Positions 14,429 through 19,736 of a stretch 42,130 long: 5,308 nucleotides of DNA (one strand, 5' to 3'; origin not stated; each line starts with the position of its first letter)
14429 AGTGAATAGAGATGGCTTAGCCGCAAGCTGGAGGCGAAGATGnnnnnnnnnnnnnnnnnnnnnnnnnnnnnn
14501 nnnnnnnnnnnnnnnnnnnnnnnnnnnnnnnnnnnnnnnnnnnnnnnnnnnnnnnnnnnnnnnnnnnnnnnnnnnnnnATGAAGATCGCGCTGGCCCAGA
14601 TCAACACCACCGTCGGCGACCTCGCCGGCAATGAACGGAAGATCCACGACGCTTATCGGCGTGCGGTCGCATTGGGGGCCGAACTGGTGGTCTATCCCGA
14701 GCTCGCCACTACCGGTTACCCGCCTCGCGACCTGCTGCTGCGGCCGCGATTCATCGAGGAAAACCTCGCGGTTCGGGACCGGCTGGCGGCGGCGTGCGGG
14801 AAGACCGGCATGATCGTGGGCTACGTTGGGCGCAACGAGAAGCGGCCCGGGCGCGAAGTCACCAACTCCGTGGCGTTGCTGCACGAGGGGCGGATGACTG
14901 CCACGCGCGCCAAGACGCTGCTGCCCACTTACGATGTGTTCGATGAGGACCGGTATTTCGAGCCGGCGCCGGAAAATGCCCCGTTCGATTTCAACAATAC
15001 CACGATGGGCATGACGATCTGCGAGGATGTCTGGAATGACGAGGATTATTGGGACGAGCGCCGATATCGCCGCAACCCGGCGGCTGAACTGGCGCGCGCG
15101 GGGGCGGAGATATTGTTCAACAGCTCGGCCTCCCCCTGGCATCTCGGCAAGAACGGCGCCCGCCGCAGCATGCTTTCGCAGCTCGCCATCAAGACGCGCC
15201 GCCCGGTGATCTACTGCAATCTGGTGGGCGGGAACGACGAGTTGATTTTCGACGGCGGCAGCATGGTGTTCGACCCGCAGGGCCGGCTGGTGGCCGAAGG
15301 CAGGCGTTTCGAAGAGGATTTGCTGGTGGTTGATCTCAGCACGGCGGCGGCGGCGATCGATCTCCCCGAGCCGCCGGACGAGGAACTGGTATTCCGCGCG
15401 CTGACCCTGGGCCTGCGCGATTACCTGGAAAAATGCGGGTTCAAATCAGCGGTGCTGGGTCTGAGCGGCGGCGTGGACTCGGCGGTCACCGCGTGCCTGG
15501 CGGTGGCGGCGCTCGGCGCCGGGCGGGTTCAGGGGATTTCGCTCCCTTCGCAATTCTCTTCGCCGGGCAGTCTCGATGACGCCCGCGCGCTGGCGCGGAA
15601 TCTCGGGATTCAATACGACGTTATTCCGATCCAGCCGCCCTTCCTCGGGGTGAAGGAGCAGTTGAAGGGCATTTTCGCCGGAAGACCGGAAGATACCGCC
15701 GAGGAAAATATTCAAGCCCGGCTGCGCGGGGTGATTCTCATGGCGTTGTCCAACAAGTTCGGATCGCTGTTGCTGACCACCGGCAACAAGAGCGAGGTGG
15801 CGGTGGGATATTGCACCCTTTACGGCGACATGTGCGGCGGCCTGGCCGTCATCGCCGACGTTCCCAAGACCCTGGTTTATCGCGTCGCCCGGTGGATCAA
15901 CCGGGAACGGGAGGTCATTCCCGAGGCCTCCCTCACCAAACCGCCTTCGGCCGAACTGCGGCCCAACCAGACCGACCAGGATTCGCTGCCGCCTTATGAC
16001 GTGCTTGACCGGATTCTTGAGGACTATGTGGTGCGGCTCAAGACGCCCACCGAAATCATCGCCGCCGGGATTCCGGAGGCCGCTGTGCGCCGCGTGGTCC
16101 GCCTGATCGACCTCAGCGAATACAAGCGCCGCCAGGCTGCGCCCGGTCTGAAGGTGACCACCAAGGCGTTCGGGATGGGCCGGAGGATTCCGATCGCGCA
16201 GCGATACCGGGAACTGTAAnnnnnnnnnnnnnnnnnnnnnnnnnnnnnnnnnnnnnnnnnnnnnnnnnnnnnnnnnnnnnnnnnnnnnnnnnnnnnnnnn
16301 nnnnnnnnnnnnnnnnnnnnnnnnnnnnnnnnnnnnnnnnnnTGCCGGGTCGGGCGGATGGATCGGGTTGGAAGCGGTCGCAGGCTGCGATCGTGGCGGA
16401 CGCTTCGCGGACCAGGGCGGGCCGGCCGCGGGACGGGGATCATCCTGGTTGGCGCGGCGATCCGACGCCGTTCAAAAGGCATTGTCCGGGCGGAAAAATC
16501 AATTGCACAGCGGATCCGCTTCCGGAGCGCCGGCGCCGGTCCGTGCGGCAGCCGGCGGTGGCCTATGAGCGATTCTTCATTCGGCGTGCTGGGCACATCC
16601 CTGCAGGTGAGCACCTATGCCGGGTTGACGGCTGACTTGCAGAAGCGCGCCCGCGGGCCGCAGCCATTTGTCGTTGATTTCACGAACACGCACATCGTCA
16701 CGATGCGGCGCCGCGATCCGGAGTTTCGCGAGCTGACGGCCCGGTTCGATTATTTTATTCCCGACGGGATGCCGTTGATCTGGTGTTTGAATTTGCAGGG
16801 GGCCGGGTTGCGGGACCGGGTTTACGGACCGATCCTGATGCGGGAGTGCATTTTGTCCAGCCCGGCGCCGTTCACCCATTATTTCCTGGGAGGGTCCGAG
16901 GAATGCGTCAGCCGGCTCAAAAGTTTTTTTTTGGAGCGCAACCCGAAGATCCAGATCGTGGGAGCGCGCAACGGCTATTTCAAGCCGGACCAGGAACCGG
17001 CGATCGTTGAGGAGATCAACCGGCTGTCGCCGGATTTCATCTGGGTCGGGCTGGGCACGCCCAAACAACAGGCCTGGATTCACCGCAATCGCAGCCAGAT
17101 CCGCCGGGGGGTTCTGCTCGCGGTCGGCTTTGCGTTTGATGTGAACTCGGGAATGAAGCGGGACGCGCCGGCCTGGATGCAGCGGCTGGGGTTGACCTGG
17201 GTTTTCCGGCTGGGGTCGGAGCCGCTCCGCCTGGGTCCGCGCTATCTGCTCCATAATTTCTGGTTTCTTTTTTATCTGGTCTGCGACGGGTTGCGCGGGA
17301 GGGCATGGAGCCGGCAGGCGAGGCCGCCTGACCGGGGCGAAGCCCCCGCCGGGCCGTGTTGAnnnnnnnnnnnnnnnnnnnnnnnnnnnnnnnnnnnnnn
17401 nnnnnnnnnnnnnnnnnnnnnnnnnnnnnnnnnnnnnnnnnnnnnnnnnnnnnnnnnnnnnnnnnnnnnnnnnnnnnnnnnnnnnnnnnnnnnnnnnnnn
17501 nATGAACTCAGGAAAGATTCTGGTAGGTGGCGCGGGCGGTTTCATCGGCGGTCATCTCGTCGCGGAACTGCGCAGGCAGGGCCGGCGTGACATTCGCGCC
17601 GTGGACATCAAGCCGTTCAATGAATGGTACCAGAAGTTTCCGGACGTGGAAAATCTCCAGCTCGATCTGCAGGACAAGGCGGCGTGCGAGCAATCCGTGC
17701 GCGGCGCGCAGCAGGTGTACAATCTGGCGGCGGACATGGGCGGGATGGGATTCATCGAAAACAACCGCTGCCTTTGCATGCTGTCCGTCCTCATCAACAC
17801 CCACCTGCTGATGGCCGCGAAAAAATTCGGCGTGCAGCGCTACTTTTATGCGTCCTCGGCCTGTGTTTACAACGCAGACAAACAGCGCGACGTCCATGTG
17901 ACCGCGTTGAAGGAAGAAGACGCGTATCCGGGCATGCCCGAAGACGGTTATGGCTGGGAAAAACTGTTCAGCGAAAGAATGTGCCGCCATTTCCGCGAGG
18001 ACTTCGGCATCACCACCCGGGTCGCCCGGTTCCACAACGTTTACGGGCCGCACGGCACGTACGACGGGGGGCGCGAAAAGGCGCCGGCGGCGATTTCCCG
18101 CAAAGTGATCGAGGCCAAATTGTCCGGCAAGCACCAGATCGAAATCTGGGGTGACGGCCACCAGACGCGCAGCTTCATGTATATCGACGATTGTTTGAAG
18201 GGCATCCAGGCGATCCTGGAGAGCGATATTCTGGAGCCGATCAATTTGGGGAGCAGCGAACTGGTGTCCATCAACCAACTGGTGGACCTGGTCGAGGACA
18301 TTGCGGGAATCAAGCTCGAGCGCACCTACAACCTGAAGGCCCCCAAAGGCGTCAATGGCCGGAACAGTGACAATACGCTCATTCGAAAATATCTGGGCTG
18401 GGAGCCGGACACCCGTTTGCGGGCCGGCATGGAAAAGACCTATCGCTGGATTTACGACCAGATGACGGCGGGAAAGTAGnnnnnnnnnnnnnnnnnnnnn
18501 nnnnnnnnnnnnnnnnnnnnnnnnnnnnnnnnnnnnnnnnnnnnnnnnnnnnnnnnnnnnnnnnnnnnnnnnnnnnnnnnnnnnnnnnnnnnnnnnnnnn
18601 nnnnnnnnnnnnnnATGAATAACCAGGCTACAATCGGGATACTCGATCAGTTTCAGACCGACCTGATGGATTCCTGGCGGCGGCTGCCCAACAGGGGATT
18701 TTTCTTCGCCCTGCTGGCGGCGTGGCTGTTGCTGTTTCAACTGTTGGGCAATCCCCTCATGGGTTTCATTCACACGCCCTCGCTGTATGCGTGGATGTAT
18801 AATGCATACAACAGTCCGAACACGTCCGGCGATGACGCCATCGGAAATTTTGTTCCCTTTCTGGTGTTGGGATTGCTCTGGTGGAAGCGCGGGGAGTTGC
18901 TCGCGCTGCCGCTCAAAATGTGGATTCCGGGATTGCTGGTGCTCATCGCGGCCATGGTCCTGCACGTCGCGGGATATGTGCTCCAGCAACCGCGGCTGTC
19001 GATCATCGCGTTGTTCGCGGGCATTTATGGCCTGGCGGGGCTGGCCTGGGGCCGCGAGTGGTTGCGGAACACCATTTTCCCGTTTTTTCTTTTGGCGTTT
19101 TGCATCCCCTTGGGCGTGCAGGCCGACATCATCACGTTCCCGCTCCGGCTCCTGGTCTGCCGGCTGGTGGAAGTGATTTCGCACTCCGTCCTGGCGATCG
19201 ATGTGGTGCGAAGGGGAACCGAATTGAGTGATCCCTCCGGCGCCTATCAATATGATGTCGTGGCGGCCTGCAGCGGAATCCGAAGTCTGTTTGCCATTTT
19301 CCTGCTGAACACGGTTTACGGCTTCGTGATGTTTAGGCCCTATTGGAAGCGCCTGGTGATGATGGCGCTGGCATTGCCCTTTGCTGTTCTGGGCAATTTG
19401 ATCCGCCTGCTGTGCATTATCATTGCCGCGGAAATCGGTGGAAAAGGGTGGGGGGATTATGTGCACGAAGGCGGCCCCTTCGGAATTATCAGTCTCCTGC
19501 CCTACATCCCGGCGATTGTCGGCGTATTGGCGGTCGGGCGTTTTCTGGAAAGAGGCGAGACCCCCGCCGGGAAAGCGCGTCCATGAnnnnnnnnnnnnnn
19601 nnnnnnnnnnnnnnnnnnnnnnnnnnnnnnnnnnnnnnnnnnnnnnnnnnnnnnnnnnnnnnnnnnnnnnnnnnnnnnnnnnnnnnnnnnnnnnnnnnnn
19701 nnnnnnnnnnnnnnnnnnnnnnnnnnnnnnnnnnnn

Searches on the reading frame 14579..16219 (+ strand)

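Call 3: search_protein_families(library=pfam, proteins=[window:14579-16219:+], max_evalue=0.01)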
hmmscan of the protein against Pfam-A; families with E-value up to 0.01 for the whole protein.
window:14579-16219:+ (546 aa): 2 families
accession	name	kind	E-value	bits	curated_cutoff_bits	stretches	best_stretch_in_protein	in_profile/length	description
PF02540.23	NAD_synthase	-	1.4e-74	250.7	21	1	273-520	3-242/242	NAD synthase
PF00795.27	CN_hydrolase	-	7.2e-30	104.6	23.2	1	2-255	1-248/256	Carbon-nitrogen hydrolase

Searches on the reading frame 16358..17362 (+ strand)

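Call 3: search_protein_families(library=pfam, proteins=[window:16358-17362:+], max_evalue=0.01)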
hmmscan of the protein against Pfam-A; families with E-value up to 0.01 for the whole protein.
window:16358-17362:+ (334 aa): 1 family
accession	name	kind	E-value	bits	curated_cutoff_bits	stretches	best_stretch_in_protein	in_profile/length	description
PF03808.19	Glyco_tran_WecG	-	3.5e-50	170.5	27.4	1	131-296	2-168/168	Glycosyl transferase WecG/TagA/CpsF family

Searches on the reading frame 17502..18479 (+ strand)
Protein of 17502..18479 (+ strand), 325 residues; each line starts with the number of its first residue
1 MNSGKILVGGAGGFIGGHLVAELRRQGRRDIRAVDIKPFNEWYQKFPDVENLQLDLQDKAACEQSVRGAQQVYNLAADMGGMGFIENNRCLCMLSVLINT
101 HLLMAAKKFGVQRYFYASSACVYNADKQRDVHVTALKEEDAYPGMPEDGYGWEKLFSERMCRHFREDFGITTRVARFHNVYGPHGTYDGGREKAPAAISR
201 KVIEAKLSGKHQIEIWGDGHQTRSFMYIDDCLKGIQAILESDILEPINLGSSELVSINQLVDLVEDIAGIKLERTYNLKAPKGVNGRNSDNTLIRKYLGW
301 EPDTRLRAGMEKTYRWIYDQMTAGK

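Call 11: search_protein_families(library=pfam, proteins=[window:17502-18479:+], max_evalue=0.001)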
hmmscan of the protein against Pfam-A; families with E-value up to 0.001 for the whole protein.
window:17502-18479:+ (325 aa): 6 families
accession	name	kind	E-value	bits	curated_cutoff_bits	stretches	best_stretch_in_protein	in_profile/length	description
PF01370.27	Epimerase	-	1.2e-40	139.9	20.9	1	6-250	1-240/240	NAD dependent epimerase/dehydratase family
PF16363.11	GDP_Man_Dehyd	-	2.2e-26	93.5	27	1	7-313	1-332/332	GDP-mannose 4,6 dehydratase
PF01073.25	3Beta_HSD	-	2.7e-13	50.1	22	1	7-183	1-184/280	3-beta hydroxysteroid dehydrogenase/isomerase family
PF13460.12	NAD_binding_10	-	8.7e-08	32.7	27.2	1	10-127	1-106/184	NAD(P)H-binding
PF05368.20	NmrA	-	1.4e-07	31.8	27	1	4-128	3-116/298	NmrA-like family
PF07993.18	NAD_binding_4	-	4.7e-06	26.4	20.1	0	48-182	69-209/258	Male sterility protein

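Call 65: search_solved_structures(query=window:17502-18479:+, max_evalue=1e-10)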
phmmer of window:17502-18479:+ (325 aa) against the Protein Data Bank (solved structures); distinct sequences matched with E-value up to 1e-10: 50.
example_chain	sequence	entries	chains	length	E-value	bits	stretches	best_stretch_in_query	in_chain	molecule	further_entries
8sg0_A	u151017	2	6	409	5.7e-89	302.2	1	5-322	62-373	GDP-mannose 3,5-epimerase | GDP-mannose 3,5 epimerase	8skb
2c59_A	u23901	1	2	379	8.3e-89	301.7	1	5-322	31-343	GDP-MANNOSE-3', 5'-EPIMERASE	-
2c54_A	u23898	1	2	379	2.2e-88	300.3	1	5-322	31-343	GDP-MANNOSE-3', 5'-EPIMERASE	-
2c5a_A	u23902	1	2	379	3e-88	299.8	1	5-322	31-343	GDP-MANNOSE-3', 5'-EPIMERASE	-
2c5e_A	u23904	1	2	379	5.7e-88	298.9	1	5-322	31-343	GDP-MANNOSE-3', 5'-EPIMERASE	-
7ll6_A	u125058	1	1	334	2e-26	96.6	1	54-318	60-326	GDP-L-fucose synthase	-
4lk3_A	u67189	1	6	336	9.1e-26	94.5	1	5-317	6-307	UDP-glucuronic acid decarboxylase 1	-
8du0_A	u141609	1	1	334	9.9e-26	94.4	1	54-318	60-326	GDP-L-fucose synthase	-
4gll_A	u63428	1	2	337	1.2e-25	94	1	5-317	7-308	UDP-glucuronic acid decarboxylase 1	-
2b69_A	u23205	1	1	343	1.3e-25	93.9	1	5-317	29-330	UDP-glucuronate decarboxylase 1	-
4m55_A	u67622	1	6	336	1.7e-25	93.6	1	5-317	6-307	UDP-glucuronic acid decarboxylase 1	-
6kv9_A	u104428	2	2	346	1.1e-24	90.9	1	3-319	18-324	MoeE5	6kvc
4zrm_A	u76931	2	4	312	7.9e-24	88.1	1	5-316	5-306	UDP-glucose 4-epimerase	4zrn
6zl6_A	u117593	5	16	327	1e-23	87.7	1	5-318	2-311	Epimerase domain-containing protein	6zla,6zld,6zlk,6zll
6wjb_A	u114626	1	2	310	1e-23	87.7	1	2-315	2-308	NAD-dependent epimerase/dehydratase family protein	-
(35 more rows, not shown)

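Call 66: search_protein_families(library=ncbifam, proteins=[window:17502-18479:+], max_evalue=1e-10)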
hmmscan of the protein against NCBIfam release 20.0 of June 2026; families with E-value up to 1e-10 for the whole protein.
window:17502-18479:+ (325 aa): 7 families
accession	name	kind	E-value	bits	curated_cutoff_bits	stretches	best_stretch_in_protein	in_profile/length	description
NF047922.1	GDPFucSynFcl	equivalog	1.9e-34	119.5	500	1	50-320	33-304/308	GDP-L-fucose synthase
TIGR04180.1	EDH_00030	hypoth_equivalog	9.6e-26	90.5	475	1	6-303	1-295/297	NAD-dependent 4,6-dehydratase LegB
TIGR01179.1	galE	equivalog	2.6e-22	79.1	262.3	1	5-318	1-326/332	UDP-glucose 4-epimerase GalE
TIGR02197.1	heptose_epim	equivalog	2.3e-21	76.3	274.6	1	6-282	1-273/316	ADP-glyceromanno-heptose 6-epimerase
TIGR01181.1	dTDP_gluc_dehyt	equivalog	4.7e-21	75.2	365.1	1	5-320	1-314/321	dTDP-glucose 4,6-dehydratase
TIGR03466.1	HpnA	hypoth_equivalog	1.3e-13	50.5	367.65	1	5-128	2-122/327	hopanoid-associated sugar epimerase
NF007490.0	PRK10084.1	subfamily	2.7e-11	43.1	649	0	5-319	2-336/361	dTDP-glucose 4,6-dehydratase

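Call 78: search_solved_structures(query=window:17502-18479:+, max_evalue=1e-80, show_alignments=2)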
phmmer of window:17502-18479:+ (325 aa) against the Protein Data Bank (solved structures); distinct sequences matched with E-value up to 1e-80: 5.
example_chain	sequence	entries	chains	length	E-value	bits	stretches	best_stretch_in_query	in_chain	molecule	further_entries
8sg0_A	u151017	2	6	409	5.7e-89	302.2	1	5-322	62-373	GDP-mannose 3,5-epimerase | GDP-mannose 3,5 epimerase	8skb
2c59_A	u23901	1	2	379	8.3e-89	301.7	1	5-322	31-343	GDP-MANNOSE-3', 5'-EPIMERASE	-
2c54_A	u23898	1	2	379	2.2e-88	300.3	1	5-322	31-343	GDP-MANNOSE-3', 5'-EPIMERASE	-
2c5a_A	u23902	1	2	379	3e-88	299.8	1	5-322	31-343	GDP-MANNOSE-3', 5'-EPIMERASE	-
2c5e_A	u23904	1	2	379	5.7e-88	298.9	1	5-322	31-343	GDP-MANNOSE-3', 5'-EPIMERASE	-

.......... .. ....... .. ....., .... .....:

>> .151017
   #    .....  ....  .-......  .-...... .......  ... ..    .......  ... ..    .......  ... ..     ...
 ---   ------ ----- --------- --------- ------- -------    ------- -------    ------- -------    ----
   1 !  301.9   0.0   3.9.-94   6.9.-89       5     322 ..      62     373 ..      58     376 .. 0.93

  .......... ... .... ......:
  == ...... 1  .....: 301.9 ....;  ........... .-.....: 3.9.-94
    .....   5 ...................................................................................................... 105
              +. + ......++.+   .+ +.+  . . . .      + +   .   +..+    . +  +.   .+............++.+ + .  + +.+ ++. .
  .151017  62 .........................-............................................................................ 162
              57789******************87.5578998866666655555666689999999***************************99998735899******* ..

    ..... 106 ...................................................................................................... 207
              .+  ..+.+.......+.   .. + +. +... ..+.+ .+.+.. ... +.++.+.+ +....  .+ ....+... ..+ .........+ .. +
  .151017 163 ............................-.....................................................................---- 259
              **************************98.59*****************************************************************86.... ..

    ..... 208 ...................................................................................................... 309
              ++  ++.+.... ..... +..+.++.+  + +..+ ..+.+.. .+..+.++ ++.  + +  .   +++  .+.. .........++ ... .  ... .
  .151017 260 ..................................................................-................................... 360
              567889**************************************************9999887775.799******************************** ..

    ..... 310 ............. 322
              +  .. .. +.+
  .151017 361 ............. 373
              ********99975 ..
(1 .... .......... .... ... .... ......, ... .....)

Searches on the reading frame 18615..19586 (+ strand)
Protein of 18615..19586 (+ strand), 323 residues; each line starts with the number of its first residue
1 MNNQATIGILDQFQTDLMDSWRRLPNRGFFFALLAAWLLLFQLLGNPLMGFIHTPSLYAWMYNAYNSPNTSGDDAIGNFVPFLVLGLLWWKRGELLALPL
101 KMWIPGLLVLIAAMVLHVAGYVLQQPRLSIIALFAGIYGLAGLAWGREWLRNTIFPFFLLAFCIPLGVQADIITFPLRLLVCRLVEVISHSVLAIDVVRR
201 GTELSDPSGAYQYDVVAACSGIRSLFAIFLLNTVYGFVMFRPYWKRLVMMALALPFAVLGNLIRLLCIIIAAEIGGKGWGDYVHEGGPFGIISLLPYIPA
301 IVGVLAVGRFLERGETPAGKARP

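Call 11: search_protein_families(library=pfam, proteins=[window:18615-19586:+], max_evalue=0.001)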
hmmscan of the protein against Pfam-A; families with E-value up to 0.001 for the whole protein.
window:18615-19586:+ (323 aa): 1 family
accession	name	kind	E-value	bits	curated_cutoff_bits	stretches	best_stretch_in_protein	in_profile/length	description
PF09721.15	Exosortase_EpsH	-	7e-36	124.3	25.7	1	52-286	7-234/254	Transmembrane exosortase (Exosortase_EpsH)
